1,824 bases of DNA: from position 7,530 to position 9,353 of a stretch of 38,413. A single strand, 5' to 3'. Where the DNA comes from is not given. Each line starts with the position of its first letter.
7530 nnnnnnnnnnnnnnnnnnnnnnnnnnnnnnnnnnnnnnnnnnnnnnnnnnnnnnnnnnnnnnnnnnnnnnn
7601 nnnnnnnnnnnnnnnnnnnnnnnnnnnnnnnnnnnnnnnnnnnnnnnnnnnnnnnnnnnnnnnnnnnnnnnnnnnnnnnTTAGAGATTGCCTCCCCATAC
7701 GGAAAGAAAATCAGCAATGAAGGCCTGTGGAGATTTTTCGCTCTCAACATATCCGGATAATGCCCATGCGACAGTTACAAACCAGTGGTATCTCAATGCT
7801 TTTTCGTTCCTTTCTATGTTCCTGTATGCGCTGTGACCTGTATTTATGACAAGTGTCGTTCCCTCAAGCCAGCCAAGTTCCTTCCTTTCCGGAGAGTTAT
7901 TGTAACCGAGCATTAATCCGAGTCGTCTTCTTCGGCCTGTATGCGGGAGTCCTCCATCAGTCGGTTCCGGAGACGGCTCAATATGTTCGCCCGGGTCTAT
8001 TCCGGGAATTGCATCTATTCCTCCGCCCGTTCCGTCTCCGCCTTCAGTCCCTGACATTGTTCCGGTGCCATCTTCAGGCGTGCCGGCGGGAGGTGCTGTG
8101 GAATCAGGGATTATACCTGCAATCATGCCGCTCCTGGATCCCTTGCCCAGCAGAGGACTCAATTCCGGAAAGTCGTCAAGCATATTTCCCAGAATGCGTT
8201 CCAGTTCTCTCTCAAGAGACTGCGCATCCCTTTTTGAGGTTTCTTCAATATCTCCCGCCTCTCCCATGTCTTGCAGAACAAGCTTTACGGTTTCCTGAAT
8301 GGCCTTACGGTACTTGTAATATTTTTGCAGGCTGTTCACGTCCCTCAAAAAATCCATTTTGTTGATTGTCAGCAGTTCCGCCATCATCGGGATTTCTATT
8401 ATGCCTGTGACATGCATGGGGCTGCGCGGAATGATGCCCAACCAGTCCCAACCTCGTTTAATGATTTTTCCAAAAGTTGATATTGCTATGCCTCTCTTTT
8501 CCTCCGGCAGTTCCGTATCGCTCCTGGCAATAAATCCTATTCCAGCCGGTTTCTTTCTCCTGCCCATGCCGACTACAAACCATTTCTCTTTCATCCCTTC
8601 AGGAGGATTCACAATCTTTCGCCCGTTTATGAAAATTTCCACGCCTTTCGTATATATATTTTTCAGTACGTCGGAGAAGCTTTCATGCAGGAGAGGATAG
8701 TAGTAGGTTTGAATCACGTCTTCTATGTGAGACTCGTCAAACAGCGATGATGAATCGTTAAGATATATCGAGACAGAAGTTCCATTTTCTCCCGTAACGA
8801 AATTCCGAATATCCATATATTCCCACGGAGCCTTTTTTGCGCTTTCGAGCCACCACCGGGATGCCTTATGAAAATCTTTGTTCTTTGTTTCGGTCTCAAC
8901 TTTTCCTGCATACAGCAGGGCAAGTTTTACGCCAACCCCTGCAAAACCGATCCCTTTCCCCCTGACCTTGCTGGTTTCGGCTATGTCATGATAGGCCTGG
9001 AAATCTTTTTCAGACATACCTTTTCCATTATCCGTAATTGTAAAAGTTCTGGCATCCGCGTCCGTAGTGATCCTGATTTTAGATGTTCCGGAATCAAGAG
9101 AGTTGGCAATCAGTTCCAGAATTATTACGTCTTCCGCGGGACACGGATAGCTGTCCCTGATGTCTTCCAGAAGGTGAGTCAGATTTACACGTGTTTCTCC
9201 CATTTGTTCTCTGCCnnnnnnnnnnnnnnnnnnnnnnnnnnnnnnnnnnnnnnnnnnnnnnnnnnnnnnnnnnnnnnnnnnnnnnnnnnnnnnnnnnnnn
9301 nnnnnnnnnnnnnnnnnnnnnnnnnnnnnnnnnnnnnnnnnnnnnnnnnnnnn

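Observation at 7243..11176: Four-gene operon: a type II R-M pair extended by a MORC-like GHKL ATPase and a small HTH-like protein (candidate composite defence system)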

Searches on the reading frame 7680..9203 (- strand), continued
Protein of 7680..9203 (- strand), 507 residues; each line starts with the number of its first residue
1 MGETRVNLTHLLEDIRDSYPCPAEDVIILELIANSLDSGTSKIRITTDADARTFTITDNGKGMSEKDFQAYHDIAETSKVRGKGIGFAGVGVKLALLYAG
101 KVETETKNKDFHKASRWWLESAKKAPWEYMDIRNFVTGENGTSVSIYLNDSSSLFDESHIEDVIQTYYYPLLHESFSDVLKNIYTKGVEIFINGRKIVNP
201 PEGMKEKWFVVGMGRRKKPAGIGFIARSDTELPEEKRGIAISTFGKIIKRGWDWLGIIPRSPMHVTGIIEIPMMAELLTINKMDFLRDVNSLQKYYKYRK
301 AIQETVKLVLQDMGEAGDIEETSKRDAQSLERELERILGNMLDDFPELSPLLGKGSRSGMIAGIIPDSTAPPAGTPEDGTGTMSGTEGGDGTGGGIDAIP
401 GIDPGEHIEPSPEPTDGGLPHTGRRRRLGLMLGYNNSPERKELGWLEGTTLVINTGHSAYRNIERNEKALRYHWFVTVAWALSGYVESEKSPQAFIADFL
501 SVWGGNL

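Call 80: search_protein_families(library=pfam, proteins=[L105:3049-4995:+, L105:6967-9456:+, L106:2920-4995:+, L106:6973-9462:+, L111:211-3174:+, L116:1683-4973:+, L114:2530-4863:+, L114:7278-9422:+, L115:2854-4320:+, L115:70-2133:+], max_evalue=0.001)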
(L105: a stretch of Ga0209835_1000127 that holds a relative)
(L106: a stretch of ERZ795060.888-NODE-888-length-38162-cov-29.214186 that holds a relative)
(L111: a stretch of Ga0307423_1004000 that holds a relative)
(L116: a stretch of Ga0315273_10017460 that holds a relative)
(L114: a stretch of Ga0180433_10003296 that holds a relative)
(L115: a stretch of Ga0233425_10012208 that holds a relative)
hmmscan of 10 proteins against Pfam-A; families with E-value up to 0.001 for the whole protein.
L105:3049-4995:+ (649 aa): 1 family
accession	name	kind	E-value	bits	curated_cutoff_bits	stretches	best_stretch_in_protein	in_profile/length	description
PF01555.25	N6_N4_Mtase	-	4.8e-46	157.9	26.7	1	108-348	1-217/221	DNA methylase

L105:6967-9456:+ (830 aa): 2 families
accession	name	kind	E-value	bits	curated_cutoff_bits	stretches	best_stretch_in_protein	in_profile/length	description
PF04851.21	ResIII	-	6.5e-16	59.1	22.5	1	41-251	5-162/164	Type III restriction enzyme, res subunit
PF18766.7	SWI2_SNF2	-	2.2e-05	24.6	26.7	1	99-304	21-214/221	SWI2/SNF2 ATPase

L106:2920-4995:+ (692 aa): 1 family
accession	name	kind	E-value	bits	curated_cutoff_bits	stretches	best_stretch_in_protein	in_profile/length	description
PF01555.25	N6_N4_Mtase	-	7.8e-44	150.7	26.7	1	111-391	1-217/221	DNA methylase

L106:6973-9462:+ (830 aa): 2 families
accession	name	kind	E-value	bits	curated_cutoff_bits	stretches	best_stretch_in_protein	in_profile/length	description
PF04851.21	ResIII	-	6.4e-14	52.6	22.5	1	41-250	5-161/164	Type III restriction enzyme, res subunit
PF18766.7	SWI2_SNF2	-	8.6e-06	26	26.7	1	103-304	25-214/221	SWI2/SNF2 ATPase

L111:211-3174:+ (988 aa): 3 families
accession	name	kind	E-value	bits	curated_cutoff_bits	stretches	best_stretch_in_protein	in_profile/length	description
PF02384.22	N6_Mtase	-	7.3e-12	45.7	20.4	1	252-353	2-99/311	N-6 DNA Methylase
PF07669.17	Eco57I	-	3.1e-08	34.4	25.3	1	334-586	3-155/171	Eco57I restriction-modification methylase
PF20473.4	MmeI_Mtase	-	1.4e-06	28.1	27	1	284-348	9-79/259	MmeI, DNA-methyltransferase domain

L116:1683-4973:+ (1097 aa): 3 families
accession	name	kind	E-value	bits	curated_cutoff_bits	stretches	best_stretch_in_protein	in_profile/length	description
PF02384.22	N6_Mtase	-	2e-11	44.3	20.4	1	343-444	2-99/311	N-6 DNA Methylase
PF07669.17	Eco57I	-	1.2e-09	38.9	25.3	1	425-676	3-151/171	Eco57I restriction-modification methylase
PF20473.4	MmeI_Mtase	-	4.4e-05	23.2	27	0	380-441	14-81/259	MmeI, DNA-methyltransferase domain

L114:2530-4863:+ (778 aa): 4 families
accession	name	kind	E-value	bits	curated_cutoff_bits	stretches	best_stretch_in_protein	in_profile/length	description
PF02384.22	N6_Mtase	-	1.1e-13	51.7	20.4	1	343-444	2-99/311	N-6 DNA Methylase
PF07669.17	Eco57I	-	5.7e-09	36.7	25.3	1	425-689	3-165/171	Eco57I restriction-modification methylase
PF20473.4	MmeI_Mtase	-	1e-07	31.9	27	1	379-445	13-85/259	MmeI, DNA-methyltransferase domain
PF01170.24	UPF0020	-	0.00099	19.3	22.3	0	380-401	23-44/197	RMKL-like, methyltransferase domain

L114:7278-9422:+ (715 aa): 28 families (the best 25 are shown)
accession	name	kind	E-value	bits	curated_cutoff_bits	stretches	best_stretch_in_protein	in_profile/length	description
PF00515.34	TPR_1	-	4.7e-109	352.7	27.8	7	347-377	4-34/34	Tetratricopeptide repeat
PF07719.23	TPR_2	-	4e-94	301.5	27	7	310-343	1-34/34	Tetratricopeptide repeat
PF13414.12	TPR_11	-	2e-77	255.1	26.8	7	249-290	1-42/42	TPR repeat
PF13181.12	TPR_8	-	6.5e-74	238.3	25.7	2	515-547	2-34/34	Tetratricopeptide repeat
PF13432.12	TPR_16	-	5.7e-58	193.3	32.7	8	490-548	7-65/65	Tetratricopeptide repeat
PF13431.12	TPR_17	-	1.2e-54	178.5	24.4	1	537-568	2-33/34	Tetratricopeptide repeat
PF13371.12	TPR_9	-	5e-53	177.5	35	5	81-144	4-67/73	Tetratricopeptide repeat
PF13428.12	TPR_14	-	1.9e-43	142.8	23.5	1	380-419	3-42/44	Tetratricopeptide repeat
PF13424.12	TPR_12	-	1.7e-38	131.1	30.1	5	344-408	3-75/77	Tetratricopeptide repeat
PF14559.12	TPR_19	-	1.2e-34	118.9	25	2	359-415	6-62/68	Tetratricopeptide repeat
PF13174.12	TPR_6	-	5.3e-18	64.8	26.3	0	7-37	3-33/33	Tetratricopeptide repeat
PF13429.12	TPR_15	-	2.6e-16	60.3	26.2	1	67-133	142-206/280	Tetratricopeptide repeat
PF12895.13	ANAPC3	-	1.4e-15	57.8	27.2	1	426-506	3-82/82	Anaphase-promoting complex, cyclosome, subunit 3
PF12569.14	NatA_aux_su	-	3e-14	53.3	33.3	0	476-551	188-261/515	N-terminal acetyltransferase A, auxiliary subunit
PF23914.1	TPR_CcmH_CycH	-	2.1e-13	50.9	42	0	404-512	42-153/158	Cytochrome c-type biogenesis protein H TPR domain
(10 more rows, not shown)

L115:2854-4320:+ (489 aa): 17 families
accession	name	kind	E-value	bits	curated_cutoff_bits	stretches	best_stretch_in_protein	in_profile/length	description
PF12002.13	MgsA_C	-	7.5e-64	215.1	27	1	317-479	1-165/167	MgsA AAA+ ATPase C terminal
PF16193.11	AAA_assoc_2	-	9.9e-30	103.1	34.3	1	236-316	2-81/81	AAA C-terminal domain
PF00004.35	AAA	-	8.9e-17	62.2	21.2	1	101-208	1-125/131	ATPase family associated with various cellular activities (AAA)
PF05496.18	RuvB_N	-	4.9e-16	59.3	27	1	67-188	1-118/159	Holliday junction DNA helicase RuvB P-loop domain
PF07728.20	AAA_5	-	9.2e-07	29.4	22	1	101-190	2-101/139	AAA domain (dynein-related subfamily)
PF13177.12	DNA_pol3_delta2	-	2.8e-06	27.8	27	0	135-214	82-160/161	DNA polymerase III, delta subunit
PF13604.12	AAA_30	-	8.7e-06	26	27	1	82-188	4-123/191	AAA domain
PF13191.12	AAA_16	-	4.7e-05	24.4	32.6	0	88-123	16-50/167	AAA ATPase domain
PF13401.12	AAA_22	-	6.5e-05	23.7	27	0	100-133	7-43/130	AAA domain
PF00158.32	Sigma54_activat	-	9.7e-05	22.6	20.2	0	92-194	19-132/168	Sigma-54 interaction domain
PF13173.12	AAA_14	-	0.0001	22.7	27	1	101-214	5-123/129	AAA domain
PF13245.12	AAA_19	-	0.00011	22.8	25.1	0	91-125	4-39/134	AAA domain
PF07726.17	AAA_3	-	0.00015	22.1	27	1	101-193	2-100/131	ATPase family associated with various cellular activities (AAA)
PF20720.3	nSTAND3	-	0.00018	21.7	27.2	1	91-146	10-64/155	Novel STAND NTPase 3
PF07724.20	AAA_2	-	0.00042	20.8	27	1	99-184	4-104/166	AAA domain (Cdc48 subfamily)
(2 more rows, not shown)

L115:70-2133:+ (688 aa): 2 families
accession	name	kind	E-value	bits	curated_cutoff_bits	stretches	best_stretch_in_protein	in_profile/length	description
PF00873.25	ACR_tran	-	3.3e-162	542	28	1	3-665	340-1020/1021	AcrB/AcrD/AcrF family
PF02355.23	SecD_SecF_C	-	0.00057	19.8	20.5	0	6-146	43-185/189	Protein export membrane protein SecD/SecF, C-terminal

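Call 88: find_related_loci(query=A1, collection=viral_contigs, flank=6000)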
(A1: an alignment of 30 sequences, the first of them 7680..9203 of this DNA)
Query A1 (507 aa) in viral_contigs; peptide patterns used: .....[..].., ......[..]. (x = any residue, [..] = any of these).
79 stretches matched a pattern, but none encodes a relative of the query by tblastn (E <= 1e-3).

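Call 93: search_protein_families(library=pfam, alignment_id=A6, max_evalue=0.00001)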
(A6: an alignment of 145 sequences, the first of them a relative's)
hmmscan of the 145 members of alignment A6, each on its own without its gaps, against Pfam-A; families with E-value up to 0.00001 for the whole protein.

A. member 1, L026:177-1640:- (488 aa): 0 families

B. families by the number of members that match (of 145 scanned): 115 families (the first 25 are shown)
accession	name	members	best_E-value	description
PF00849.27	PseudoU_synth_2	4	2.7e-15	RNA pseudouridylate synthase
PF01209.24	Ubie_methyltran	2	2e-72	ubiE/COQ5 methyltransferase family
PF16868.10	NMT1_3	2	2.1e-32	NMT1-like family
PF08241.18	Methyltransf_11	2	3.1e-20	Methyltransferase domain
PF13649.12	Methyltransf_25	2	4.9e-19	Methyltransferase domain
PF13191.12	AAA_16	2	1.6e-17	AAA ATPase domain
PF04055.27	Radical_SAM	2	6.8e-16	Radical SAM superfamily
PF01909.29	NTP_transf_2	2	8.4e-16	Nucleotidyltransferase domain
PF13847.12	Methyltransf_31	2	8.5e-15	Methyltransferase domain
PF08242.18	Methyltransf_12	2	1.1e-13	Methyltransferase domain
PF01850.27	PIN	2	2.7e-13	PIN domain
PF18765.7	Polbeta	2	2e-11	Polymerase beta, Nucleotidyltransferase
PF18895.5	T4SS_pilin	2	1.7e-10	Type IV secretion system pilin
PF02604.26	PhdYeFM_antitox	2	3.1e-10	Antitoxin Phd_YefM, type II toxin-antitoxin system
PF13489.12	Methyltransf_23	2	5.7e-10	Methyltransferase domain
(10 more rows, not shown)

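Call 95: search_protein_families(library=pfam, proteins=[L103:592-1518:+, L104:157-1230:+, L107:3181-4767:-, L107:7475-8083:+, L110:920-1741:-, L002:2152-3531:-, L020:3082-3768:-, L010:850-1257:-], max_evalue=0.001)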
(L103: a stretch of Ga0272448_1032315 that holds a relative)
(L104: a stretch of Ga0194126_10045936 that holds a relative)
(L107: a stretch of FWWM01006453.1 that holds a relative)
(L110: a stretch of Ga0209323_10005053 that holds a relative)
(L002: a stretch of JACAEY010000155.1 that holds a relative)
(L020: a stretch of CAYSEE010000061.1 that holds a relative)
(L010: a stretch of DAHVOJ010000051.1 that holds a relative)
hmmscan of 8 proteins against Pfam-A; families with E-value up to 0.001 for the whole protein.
L103:592-1518:+ (309 aa): 2 families
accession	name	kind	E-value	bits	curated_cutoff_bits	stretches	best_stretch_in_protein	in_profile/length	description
PF01555.25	N6_N4_Mtase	-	2.6e-47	162.1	26.7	1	74-287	1-220/221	DNA methylase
PF13847.12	Methyltransf_31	-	0.00061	19.9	27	0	249-292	4-50/145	Methyltransferase domain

L104:157-1230:+ (358 aa): 2 families
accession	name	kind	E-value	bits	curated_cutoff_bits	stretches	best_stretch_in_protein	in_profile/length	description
PF01595.25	CNNM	-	4e-30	105.3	28.4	1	13-183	4-181/181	Cyclin M transmembrane N-terminal domain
PF00571.33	CBS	-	3.9e-12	46.8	24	1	265-318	2-56/57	CBS domain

L107:3181-4767:- (529 aa): 4 families
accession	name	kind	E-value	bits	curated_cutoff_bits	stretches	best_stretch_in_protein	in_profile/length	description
PF09334.17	tRNA-synt_1g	-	7.1e-130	433.7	20.1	1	2-383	14-390/391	tRNA synthetases class I (M)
PF19303.5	Anticodon_3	-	3.1e-09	37.3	23.5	1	404-522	14-143/152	Anticodon binding domain of methionyl tRNA ligase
PF00133.28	tRNA-synt_1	-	7.6e-08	32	22.7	1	2-230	38-247/414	tRNA synthetases class I (I, L, M and V)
PF01406.26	tRNA-synt_1e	-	0.00058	19.8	27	0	3-112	24-131/301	tRNA synthetases class I (C) catalytic domain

L107:7475-8083:+ (203 aa): 1 family
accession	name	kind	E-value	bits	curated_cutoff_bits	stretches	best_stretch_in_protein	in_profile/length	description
PF05168.19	HEPN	-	2.1e-33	115.4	22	1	72-193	1-116/117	HEPN domain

L110:920-1741:- (274 aa): 2 families
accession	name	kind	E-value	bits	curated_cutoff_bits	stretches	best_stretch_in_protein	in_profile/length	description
PF18765.7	Polbeta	-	6.4e-09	36.3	26.9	1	173-229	11-70/93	Polymerase beta, Nucleotidyltransferase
PF01909.29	NTP_transf_2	-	7.3e-08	33.1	21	1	176-233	15-79/93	Nucleotidyltransferase domain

L002:2152-3531:- (460 aa): 5 families
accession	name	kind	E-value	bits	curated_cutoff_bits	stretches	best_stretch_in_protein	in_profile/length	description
PF10996.14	Beta-Casp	-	1.9e-40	138.6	27.7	1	252-376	1-120/120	Beta-Casp domain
PF07521.17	RMMBL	-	3.9e-19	68.8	21.6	1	390-452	2-63/63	Zn-dependent metallo-hydrolase RNA specificity domain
PF00753.33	Lactamase_B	-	4.3e-13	50.1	22.7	1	13-198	5-161/196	Metallo-beta-lactamase superfamily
PF12706.13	Lactamase_B_2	-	0.00011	22.3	27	1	49-94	27-70/200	Beta-lactamase superfamily domain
PF16661.11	Lactamase_B_6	-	0.00036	20.4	27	1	19-164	2-143/193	Metallo-beta-lactamase superfamily domain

L020:3082-3768:- (229 aa): 3 families
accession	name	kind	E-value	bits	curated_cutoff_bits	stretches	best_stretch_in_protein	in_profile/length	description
PF13483.12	Lactamase_B_3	-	5.4e-31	108.2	24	1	30-200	1-160/160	Beta-lactamase superfamily domain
PF12706.13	Lactamase_B_2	-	2.6e-23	83.1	27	1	51-201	21-200/200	Beta-lactamase superfamily domain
PF00753.33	Lactamase_B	-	1.8e-05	25.2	22.7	1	61-200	45-196/196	Metallo-beta-lactamase superfamily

L010:850-1257:- (136 aa): 1 family
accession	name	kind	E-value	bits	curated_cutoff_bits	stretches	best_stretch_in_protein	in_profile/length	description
PF12973.13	Cupin_7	-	2.6e-05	24.4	27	1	72-122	54-103/105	ChrR Cupin-like domain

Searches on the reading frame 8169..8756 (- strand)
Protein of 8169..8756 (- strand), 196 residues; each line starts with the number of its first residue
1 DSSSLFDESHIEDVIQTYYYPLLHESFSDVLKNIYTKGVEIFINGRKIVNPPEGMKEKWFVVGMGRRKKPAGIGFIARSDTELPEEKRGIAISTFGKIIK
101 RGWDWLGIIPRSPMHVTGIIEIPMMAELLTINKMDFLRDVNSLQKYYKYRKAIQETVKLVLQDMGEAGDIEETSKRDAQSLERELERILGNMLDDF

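Call 86: search_solved_structures(query=A5, max_evalue=10)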
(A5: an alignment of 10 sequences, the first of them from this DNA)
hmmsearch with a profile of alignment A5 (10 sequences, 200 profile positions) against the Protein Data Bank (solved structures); distinct sequences matched with E-value up to 10: 14.
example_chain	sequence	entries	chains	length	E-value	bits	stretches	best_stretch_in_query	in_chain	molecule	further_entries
9v1j_sm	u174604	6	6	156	0.11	15.4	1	53-170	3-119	40S ribosomal protein S11, putative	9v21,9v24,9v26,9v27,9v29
4v9j_AQ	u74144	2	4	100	0.28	14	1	97-142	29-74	30S ribosomal protein S17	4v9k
4v7p_AQ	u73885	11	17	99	0.28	14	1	97-142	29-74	30S ribosomal protein S17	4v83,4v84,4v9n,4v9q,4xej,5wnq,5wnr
1fjg_Q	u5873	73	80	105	0.3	13.9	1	97-143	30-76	30S RIBOSOMAL PROTEIN S17 | Ribosomal protein S17 | 16S Ribosomal protein S17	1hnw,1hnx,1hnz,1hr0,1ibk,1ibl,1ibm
1j5e_Q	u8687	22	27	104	0.31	13.9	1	97-143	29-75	30S RIBOSOMAL PROTEIN S17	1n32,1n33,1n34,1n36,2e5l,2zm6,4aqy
9bh5_AL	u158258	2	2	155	0.35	13.7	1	102-168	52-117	Small ribosomal subunit protein uS17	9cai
4jv5_Q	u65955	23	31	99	0.38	13.6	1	97-131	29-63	30S ribosomal protein S17 | RIBOSOMAL PROTEIN S17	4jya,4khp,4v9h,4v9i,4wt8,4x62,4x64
4k0k_Q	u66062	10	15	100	0.39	13.6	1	97-131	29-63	30S ribosomal protein S17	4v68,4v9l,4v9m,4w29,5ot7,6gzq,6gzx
10px_1q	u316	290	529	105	0.41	13.5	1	97-131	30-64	30S ribosomal protein S17 | ribosomal protein S17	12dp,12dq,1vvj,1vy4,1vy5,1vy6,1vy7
4ox9_Q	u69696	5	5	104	0.42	13.5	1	97-131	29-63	30S ribosomal protein S17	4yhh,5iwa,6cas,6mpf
1i94_Q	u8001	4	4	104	0.64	12.9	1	97-128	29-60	30S RIBOSOMAL PROTEIN S17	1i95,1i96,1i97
7cqv_B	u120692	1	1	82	0.67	12.8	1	62-105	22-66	Transient receptor potential protein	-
5zvd_B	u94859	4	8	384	4.9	10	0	69-97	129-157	389aa long hypothetical nucleolar protein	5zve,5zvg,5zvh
2yo3_A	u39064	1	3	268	5.8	9.8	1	149-196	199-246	GENERAL CONTROL PROTEIN GCN4, PUTATIVE INNER MEMBRANE PROTEIN, GENERAL CONTROL PROTEIN GCN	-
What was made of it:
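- Closest known: Hsp90/HtpG/TRAP1 chaperones. Different: The middle domain has no sequence similarity to anything solved (call 86).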

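Call 87: search_protein_families(library=pfam, alignment_id=A5, max_evalue=10)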
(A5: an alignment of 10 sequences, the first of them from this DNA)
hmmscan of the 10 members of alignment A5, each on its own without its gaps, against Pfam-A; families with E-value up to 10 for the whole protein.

A. member 1, seq(196 aa): 1 family
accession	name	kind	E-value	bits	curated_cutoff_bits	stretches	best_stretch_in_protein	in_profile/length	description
PF16162.10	KwaB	-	0.042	14.3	26.3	1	119-173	53-107/186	Kiwa protein KwaB-like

B. families by the number of members that match (of 10 scanned): 8 families
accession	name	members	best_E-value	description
PF00261.25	Tropomyosin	1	0.0081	Tropomyosin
PF03836.20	RasGAP_C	1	0.028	RasGAP C-terminus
PF16162.10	KwaB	1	0.042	Kiwa protein KwaB-like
PF05250.16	UPF0193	1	0.05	Uncharacterised protein family (UPF0193)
PF01472.26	PUA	1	0.11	PUA domain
PF14127.11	DUF4294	1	0.12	Domain of unknown function (DUF4294)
PF25541.1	TBCA_PH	1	0.14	PH domain-containing proteins, TBCA domain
PF18982.5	JetA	1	0.36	Wadjet protein JetA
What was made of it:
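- The middle domain has no sequence relatives in PDB or Pfam (calls 86, 87).
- Tried and rejected: The middle domain alone, searched against PDB and Pfam, gave nothing meaningful (calls 86, 87).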
